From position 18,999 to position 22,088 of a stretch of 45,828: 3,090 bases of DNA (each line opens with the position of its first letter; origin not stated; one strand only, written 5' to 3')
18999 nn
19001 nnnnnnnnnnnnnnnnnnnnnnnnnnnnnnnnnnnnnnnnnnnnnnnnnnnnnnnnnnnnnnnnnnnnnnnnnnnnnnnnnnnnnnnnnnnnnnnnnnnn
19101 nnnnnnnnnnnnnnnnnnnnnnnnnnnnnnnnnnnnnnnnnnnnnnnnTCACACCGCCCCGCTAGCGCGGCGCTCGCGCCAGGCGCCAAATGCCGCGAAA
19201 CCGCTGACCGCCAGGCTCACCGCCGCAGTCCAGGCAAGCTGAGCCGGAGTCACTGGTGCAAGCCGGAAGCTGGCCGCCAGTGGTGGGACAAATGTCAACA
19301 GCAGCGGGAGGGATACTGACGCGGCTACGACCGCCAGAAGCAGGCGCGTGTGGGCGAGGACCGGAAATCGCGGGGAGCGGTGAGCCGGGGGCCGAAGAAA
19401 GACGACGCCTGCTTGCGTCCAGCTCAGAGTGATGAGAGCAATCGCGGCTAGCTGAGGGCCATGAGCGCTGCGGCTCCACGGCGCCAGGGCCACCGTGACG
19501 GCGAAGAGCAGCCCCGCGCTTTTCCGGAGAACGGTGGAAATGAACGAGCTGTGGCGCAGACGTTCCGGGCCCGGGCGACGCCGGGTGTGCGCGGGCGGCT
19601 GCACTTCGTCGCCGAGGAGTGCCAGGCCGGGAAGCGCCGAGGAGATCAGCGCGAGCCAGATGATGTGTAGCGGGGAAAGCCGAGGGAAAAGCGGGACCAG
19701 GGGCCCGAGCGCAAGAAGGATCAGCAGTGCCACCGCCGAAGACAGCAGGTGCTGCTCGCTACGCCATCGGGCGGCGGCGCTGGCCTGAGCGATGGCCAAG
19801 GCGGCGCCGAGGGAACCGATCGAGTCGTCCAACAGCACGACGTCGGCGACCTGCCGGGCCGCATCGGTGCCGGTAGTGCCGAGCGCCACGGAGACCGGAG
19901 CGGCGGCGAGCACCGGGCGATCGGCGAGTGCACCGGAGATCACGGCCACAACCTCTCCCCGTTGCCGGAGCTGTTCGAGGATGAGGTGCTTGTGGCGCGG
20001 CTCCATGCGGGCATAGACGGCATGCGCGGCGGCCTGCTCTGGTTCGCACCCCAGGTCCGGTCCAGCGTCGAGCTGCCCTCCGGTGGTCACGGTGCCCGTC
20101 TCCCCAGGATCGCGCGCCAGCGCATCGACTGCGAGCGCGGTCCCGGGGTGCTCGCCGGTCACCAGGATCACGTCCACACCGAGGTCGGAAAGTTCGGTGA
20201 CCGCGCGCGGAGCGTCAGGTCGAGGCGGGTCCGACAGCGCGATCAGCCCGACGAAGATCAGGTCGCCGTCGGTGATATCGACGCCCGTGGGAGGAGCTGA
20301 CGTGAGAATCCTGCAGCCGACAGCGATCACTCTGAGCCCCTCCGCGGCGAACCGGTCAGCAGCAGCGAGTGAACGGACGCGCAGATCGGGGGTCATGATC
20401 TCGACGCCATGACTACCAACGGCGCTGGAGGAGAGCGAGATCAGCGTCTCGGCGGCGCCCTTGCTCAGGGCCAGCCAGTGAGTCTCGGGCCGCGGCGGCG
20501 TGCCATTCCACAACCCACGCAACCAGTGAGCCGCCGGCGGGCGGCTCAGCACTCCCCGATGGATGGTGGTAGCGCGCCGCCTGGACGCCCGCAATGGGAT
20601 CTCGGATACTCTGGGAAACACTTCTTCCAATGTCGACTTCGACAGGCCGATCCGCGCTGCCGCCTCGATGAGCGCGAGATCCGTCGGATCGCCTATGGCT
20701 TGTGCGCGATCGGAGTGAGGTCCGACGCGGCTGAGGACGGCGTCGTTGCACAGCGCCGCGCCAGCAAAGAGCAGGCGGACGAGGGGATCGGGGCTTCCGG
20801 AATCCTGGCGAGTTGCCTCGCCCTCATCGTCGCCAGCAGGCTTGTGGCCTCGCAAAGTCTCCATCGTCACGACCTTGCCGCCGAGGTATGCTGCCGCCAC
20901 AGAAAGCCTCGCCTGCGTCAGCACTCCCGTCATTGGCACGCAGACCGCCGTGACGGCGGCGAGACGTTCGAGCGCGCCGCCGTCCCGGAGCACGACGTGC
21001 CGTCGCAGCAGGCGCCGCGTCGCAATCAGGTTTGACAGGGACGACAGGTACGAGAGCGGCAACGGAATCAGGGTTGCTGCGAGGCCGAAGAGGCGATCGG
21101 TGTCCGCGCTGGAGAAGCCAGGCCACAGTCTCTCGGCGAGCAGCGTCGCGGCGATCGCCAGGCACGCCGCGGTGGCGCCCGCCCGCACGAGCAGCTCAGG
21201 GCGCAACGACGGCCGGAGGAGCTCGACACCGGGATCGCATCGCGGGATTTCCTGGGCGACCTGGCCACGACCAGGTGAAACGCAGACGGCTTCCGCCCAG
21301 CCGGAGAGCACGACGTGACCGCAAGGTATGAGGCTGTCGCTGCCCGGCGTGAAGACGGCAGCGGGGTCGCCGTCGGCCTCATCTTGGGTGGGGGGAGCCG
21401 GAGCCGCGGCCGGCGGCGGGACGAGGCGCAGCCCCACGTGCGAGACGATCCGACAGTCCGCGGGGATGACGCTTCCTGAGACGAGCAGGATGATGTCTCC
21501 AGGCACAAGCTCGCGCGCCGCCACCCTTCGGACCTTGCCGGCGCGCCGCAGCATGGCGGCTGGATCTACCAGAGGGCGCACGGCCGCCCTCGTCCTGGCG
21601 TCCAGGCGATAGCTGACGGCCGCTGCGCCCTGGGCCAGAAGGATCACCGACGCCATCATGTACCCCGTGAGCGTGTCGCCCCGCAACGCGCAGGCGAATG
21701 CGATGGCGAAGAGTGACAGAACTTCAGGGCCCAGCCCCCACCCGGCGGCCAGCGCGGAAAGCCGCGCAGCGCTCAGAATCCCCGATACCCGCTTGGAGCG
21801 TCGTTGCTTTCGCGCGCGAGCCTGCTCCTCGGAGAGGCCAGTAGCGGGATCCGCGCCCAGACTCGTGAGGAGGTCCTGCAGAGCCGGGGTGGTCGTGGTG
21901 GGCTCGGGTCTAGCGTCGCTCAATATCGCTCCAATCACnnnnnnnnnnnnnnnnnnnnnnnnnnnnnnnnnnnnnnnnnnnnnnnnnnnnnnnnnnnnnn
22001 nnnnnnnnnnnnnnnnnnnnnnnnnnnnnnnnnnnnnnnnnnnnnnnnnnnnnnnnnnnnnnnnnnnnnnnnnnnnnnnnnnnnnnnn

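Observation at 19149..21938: P-type ATPase homologue with every catalytic signature mutated (DKTGT to PMTGV, TGD to TGE, GDGVND to SGALAD)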

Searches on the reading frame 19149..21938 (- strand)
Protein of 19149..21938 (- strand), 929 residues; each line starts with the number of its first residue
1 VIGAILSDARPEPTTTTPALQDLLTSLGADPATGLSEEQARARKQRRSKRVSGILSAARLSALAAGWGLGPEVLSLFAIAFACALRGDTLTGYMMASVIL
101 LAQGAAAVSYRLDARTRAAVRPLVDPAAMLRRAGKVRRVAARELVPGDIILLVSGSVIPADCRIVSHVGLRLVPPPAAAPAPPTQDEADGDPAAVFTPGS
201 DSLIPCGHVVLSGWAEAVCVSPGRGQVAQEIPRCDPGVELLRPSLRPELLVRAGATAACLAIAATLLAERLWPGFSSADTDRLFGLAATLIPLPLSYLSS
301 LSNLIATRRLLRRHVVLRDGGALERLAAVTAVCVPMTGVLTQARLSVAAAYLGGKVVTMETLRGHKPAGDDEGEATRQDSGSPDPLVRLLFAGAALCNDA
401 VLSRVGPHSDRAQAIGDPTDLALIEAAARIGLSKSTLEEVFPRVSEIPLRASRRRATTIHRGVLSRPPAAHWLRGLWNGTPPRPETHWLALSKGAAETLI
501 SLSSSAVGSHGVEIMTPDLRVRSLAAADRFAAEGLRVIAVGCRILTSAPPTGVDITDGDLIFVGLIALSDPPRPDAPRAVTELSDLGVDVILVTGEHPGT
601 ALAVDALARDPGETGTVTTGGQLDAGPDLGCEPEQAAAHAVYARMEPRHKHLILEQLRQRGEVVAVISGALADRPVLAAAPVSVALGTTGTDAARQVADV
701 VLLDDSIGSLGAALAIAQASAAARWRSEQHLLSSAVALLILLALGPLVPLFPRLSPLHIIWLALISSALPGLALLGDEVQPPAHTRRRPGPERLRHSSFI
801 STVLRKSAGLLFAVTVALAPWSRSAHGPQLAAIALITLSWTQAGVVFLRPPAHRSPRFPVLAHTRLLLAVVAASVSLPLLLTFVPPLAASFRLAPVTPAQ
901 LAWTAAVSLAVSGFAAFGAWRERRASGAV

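Call 3: search_protein_families(library=pfam, proteins=[window:19149-21938:-], max_evalue=0.01)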
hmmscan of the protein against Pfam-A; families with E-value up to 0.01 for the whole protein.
window:19149-21938:- (929 aa): 4 families
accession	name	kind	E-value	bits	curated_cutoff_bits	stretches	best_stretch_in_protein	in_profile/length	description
PF00689.26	Cation_ATPase_C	-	2.7e-13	50.5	27.3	1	754-911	4-165/175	Cation transporting ATPase, C-terminus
PF13246.12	Cation_ATPase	-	9.3e-13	48.5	21.7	1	395-504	1-89/91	Cation transport ATPase (P-type)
PF00122.25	E1-E2_ATPase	-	7.5e-09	35.8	28.1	1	125-167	4-46/181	E1-E2 ATPase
PF00702.32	Hydrolase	-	9.6e-07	29.8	26.4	1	562-680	87-190/191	haloacid dehalogenase-like hydrolase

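Call 4: search_protein_families(library=ncbifam, proteins=[window:19149-21938:-], max_evalue=0.01)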
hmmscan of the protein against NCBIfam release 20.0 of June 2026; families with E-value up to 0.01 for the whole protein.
window:19149-21938:- (929 aa): 18 families
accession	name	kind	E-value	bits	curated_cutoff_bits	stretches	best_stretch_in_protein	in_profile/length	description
TIGR01522.1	ATPase-IIA2_Ca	equivalog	1.1e-53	182.3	798.3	3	489-780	429-706/854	calcium-transporting P-type ATPase, PMR1-type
TIGR01523.1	ATPase-IID_K-Na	equivalog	2.2e-48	164.6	645.05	3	390-792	433-826/997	potassium/sodium efflux P-type ATPase, fungal-type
TIGR01116.1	ATPase-IIA1_Ca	equivalog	5.8e-39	133.8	703.4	1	119-908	54-784/799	calcium-translocating P-type ATPase, SERCA-type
TIGR01647.1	ATPase-IIIA_H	equivalog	4e-36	124.5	615.5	2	490-803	382-673/755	plasma-membrane proton-efflux P-type ATPase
TIGR01517.1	ATPase-IIB_Ca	equivalog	8.2e-35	120.2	507.05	1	491-806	468-767/882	calcium-translocating P-type ATPase, PMCA-type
TIGR01106.1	ATPase-IIC_X-K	subfamily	1.9e-34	118.7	946.1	2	118-605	133-602/997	Na,H/K antiporter P-type ATPase subunit alpha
TIGR01525.1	ATPase-IB_hvy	subfamily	3.5e-32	112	346.25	4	639-750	428-538/560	heavy metal translocating P-type ATPase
TIGR01524.1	ATPase-IIIB_Mg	equivalog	2.3e-29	101.9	610.75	2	491-713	435-653/867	magnesium-translocating P-type ATPase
NF011702.0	PRK15122.1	subfamily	1.8e-28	99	975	2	489-708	470-687/907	magnesium-translocating P-type ATPase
TIGR01494.1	ATPase_P-type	subfamily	5e-28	97.8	62.3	3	638-750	362-468/478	HAD-IC family P-type ATPase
TIGR01512.1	ATPase-IB2_Cd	subfamily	1.3e-26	93.4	313.5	4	639-741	365-463/494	cadmium family heavy metal-translocating P-type ATPase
TIGR01511.1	ATPase-IB1_Cu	subfamily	4.7e-20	72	397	1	639-758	408-522/542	copper-translocating P-type ATPase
NF008262.1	PRK11033.1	equivalog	2.6e-14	52.7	1005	2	510-604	499-592/731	zinc/cadmium/mercury/lead-transporting ATPase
TIGR01497.1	kdpB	equivalog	2e-13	49.3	527.9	2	127-343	107-313/675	potassium-transporting ATPase subunit KdpB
TIGR01657.1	P-ATPase-V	hypoth_equivalog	2.2e-13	48.7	618.25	2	489-604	582-691/1055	ATP13A2 family polyamine export P-type ATPase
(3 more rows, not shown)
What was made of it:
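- On P-type ATPase superfamily (as homologue / fold): TIGR01494 scores 97.8 bits against a cutoff of 62.3 (call 4).
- Closest known: Bacterial P2A Ca2+-ATPases. Different: It scores 182 bits against a 798-bit cutoff for the PMR1-type model, and 134 against 703 for the SERCA-type model (call 4).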

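Call 5: search_solved_structures(query=window:19149-21938:-, max_evalue=0.001, show_alignments=2)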
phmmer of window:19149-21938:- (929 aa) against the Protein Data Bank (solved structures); distinct sequences matched with E-value up to 0.001: 92 (the best 60 are shown).
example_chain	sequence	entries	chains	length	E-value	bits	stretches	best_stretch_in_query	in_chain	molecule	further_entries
9euq_A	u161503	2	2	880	4.1e-52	180.8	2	491-839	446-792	Calcium-transporting ATPase lmo0841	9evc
6zhf_A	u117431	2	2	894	4.4e-52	180.7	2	491-839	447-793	Calcium-transporting ATPase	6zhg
6zhh_A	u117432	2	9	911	4.4e-52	180.7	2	491-839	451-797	Calcium-transporting ATPase | Calcium-transporting ATPase lmo0841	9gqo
8iww_A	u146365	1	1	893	1.1e-46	162.8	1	97-803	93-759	Calcium-transporting ATPase type 2C member 1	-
8iwp_A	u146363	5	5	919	1.2e-46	162.7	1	97-802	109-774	Calcium-transporting ATPase type 2C member 1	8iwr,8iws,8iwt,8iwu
7yag_A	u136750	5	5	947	1.4e-46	162.5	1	97-802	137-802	Calcium-transporting ATPase type 2C member 1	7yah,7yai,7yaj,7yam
4nab_A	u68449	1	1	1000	9e-39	136.6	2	557-821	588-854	Sarcoplasmic/endoplasmic reticulum calcium ATPase 1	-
5zmw_A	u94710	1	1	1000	9.3e-39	136.6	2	557-821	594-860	Sarcoplasmic/endoplasmic reticulum calcium ATPase 1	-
5zmv_A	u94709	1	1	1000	1e-38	136.4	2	557-821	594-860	Sarcoplasmic/endoplasmic reticulum calcium ATPase 1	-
8owa_A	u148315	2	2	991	1.2e-38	136.2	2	557-821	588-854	Sarcoplasmic/endoplasmic reticulum calcium ATPase 1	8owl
3w5b_A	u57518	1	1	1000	1.2e-38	136.2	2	557-821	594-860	SERCA1a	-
1iwo_A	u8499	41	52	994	1.5e-38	135.9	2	557-821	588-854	Sarcoplasmic/endoplasmic reticulum calcium ATPase 1 | Sarcoplasmic/endoplasmic reticulum calcium ATPase 1a | Sarcoplasmic/endoplasmic reticulum calcium ATPase 1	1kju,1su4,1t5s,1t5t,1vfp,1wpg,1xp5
2dqs_A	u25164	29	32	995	1.5e-38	135.9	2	557-821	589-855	Sarcoplasmic/endoplasmic reticulum calcium ATPase 1 | SERCA1a | SARCOPLASMIC ENDOPLASMIC RETICULUM CALCIUM ATPASE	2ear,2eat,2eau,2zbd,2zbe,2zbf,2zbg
4bew_A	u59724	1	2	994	1.5e-38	135.9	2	557-821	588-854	SARCOPLASMIC/ENDOPLASMIC RETICULUM CALCIUM ATPASE 1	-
27qy_A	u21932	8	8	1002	1.6e-38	135.8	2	557-821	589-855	Sarcoplasmic/endoplasmic reticulum calcium ATPase 1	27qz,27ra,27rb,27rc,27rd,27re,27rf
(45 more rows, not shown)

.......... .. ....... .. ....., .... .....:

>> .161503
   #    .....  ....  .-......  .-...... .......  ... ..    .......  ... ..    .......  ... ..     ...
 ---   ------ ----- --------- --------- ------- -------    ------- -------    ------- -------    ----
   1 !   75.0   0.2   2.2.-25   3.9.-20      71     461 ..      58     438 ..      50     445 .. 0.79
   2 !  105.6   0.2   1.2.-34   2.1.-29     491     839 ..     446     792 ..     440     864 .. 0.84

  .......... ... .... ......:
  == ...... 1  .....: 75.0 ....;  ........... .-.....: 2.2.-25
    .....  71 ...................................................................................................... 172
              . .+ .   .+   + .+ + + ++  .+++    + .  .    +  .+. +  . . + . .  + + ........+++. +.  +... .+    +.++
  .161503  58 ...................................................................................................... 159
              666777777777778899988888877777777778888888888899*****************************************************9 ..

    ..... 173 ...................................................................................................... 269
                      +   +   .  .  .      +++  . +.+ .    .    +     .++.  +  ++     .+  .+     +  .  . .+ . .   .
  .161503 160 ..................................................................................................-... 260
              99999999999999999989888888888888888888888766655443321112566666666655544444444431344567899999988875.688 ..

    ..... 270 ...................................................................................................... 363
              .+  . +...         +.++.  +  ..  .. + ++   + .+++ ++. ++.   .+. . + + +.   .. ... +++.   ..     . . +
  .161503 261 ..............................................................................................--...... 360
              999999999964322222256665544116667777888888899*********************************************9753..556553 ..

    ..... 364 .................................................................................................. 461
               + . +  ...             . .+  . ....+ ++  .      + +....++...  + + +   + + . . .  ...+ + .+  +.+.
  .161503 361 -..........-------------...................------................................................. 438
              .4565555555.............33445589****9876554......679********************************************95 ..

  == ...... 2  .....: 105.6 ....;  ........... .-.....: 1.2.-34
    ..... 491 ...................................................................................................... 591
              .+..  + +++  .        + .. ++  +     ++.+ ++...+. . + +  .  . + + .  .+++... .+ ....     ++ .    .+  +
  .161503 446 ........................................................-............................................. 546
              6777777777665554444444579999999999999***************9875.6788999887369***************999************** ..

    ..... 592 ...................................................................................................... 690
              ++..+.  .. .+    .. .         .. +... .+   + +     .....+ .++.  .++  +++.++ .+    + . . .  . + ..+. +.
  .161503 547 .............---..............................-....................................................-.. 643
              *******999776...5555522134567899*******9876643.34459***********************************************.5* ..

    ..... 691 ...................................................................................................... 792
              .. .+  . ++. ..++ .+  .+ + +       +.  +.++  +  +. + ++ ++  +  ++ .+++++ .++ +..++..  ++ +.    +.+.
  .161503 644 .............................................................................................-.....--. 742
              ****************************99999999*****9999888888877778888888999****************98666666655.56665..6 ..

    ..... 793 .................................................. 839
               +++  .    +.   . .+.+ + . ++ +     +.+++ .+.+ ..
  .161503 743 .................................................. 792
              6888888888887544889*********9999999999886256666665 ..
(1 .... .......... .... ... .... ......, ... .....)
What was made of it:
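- Closest known: Bacterial P2A Ca2+-ATPases. Same: Best sequence matches are LMCA1 at E=4e-52, then SPCA1 and SERCA (call 5).
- Checked: It likewise places '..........' on '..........' and '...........' on '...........' (call 5).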

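Call 6: find_homologous_proteins(query=window:19149-21938:-, max_evalue=1e-10)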
Query window:19149-21938:- (929 aa): 1283 proteins with E <= 1e-10 among 8000 candidates; the best 120 are listed.
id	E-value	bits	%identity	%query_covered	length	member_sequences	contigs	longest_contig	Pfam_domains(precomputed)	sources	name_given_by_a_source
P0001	0.0e+0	1966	100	99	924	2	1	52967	PF00702.33,PF13246.13,PF00689.27,PF00122.26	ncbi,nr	ncbi:MAG: cation-transporting P-type ATPase [Candidatus Schekmanbacteria bacterium]|nr:cation-transp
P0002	1.3e-96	343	32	97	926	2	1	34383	PF00702.33,PF13246.13,PF00689.27,PF08282.19,PF00690.32,PF00122.26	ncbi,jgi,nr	ncbi:MAG: cation-translocating P-type ATPase [Chloroflexi bacterium]|nr:cation-translocating P-type 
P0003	7.3e-94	334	30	97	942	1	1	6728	PF00702.33,PF13246.13,PF00689.27,PF08282.19,PF00690.32,PF00122.26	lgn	-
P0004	7.8e-94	334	31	97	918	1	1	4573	PF00702.33,PF13246.13,PF00689.27,PF00690.32,PF00122.26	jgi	jgi:Ca2+-transporting ATPase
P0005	1.1e-93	333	31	97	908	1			PF00702.33,PF13246.13,PF00689.27,PF00690.32,PF00122.26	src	-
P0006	2.4e-93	332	30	88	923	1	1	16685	PF00702.33,PF13246.13,PF00689.27,PF08282.19,PF00690.32,PF00122.26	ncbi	-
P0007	4.1e-93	331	30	92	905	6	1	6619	PF00702.33,PF13246.13,PF00689.27,PF08282.19,PF00690.32,PF00122.26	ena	-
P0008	1.5e-92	330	31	98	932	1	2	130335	PF00702.33,PF13246.13,PF00689.27,PF08282.19,PF00690.32,PF00122.26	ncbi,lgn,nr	ncbi:MAG: cation-translocating P-type ATPase [Chloroflexi bacterium]|nr:cation-translocating P-type 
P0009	1.6e-92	329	32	88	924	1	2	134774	PF00702.33,PF13246.13,PF00689.27,PF08282.19,PF00690.32,PF00122.26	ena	-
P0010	9.0e-92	327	31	96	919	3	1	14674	PF00702.33,PF13246.13,PF00689.27,PF08282.19,PF00690.32,PF00122.26,PF12710.14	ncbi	-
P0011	1.7e-91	326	30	89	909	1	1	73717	PF00702.33,PF13246.13,PF00689.27,PF08282.19,PF00690.32,PF00122.26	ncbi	-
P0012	8.6e-91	324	30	97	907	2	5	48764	PF00702.33,PF13246.13,PF00689.27,PF00690.32,PF00122.26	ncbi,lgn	ncbi:MAG: cation-translocating P-type ATPase [Anaerolineae bacterium]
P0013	1.1e-90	323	30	89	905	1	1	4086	PF00702.33,PF13246.13,PF00689.27,PF08282.19,PF00690.32,PF00122.26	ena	-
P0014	1.4e-90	323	30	88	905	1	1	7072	PF00702.33,PF13246.13,PF00689.27,PF08282.19,PF00690.32,PF00122.26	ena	-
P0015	1.6e-90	323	30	89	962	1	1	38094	PF00702.33,PF13246.13,PF00689.27,PF00690.32,PF00122.26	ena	-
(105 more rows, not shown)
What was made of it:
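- The source is a metagenome-assembled genome (call 6).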

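Call 9: find_related_loci(query=window:19149-21938:-, collection=genome_contigs, flank=10000)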
Query window:19149-21938:- (929 aa) in genome_contigs; peptide patterns used: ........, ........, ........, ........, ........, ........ (x = any residue, [..] = any of these).
162 stretches matched a pattern; 1 encode a relative of the query (tblastn E <= 1e-3); 1 distinct loci.
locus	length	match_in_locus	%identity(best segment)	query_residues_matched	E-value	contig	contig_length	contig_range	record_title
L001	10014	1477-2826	26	127-720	2e-9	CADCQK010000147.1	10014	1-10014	MAG: Ruminococcaceae bacterium isolate RUG14881 genome assembly, contig: RUG14881_asm_147, whole genome shotgun sequence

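Call 14: find_encoding_contigs(protein=P0001, flank=10000, max_places=6)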
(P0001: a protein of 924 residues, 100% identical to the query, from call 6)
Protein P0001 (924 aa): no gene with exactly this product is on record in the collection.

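Call 25: search_protein_representatives(protein=window:19149-21938:-)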
Query: 929 residues. Proteins with E-value up to 0.001 (for the whole library): 27994; up to 1e-10: 11539; up to 1e-30: 3184. The best 150 are listed.
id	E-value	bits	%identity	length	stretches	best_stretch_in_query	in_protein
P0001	0.0e+00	1966.3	100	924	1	6-929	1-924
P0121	8.3e-85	302.2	33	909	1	26-916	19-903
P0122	2.5e-78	280.8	30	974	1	70-924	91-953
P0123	7.2e-78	279.2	30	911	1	25-916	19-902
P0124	1.9e-77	277.9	31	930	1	78-915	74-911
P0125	2.2e-77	277.7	27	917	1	73-900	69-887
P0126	2.7e-77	277.4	33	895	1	20-924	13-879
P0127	3.0e-77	277.2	35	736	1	22-746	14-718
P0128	5.5e-77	276.3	33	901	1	20-927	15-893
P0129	1.6e-75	271.4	29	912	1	22-911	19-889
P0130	2.4e-74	267.6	30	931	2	33-545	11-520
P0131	2.7e-74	267.4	33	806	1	285-908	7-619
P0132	7.8e-74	265.9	32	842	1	87-897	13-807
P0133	1.8e-73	264.7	27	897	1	74-910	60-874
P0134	2.0e-73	264.6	29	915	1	73-896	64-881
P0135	3.7e-73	263.7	31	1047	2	356-927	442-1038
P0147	8.3e-68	246.0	31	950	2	17-547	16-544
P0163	2.9e-66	240.8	29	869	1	21-901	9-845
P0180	9.0e-65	235.9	31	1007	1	21-912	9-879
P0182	1.6e-64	235.1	30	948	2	22-549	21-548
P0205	9.2e-63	229.3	31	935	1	9-911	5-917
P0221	2.5e-61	224.6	31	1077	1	21-835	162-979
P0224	6.4e-61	223.2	33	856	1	17-878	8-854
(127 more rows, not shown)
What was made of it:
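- Closest known: Bacterial P2A Ca2+-ATPases. Different: Identity to any relative is at most about 35% (call 25).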
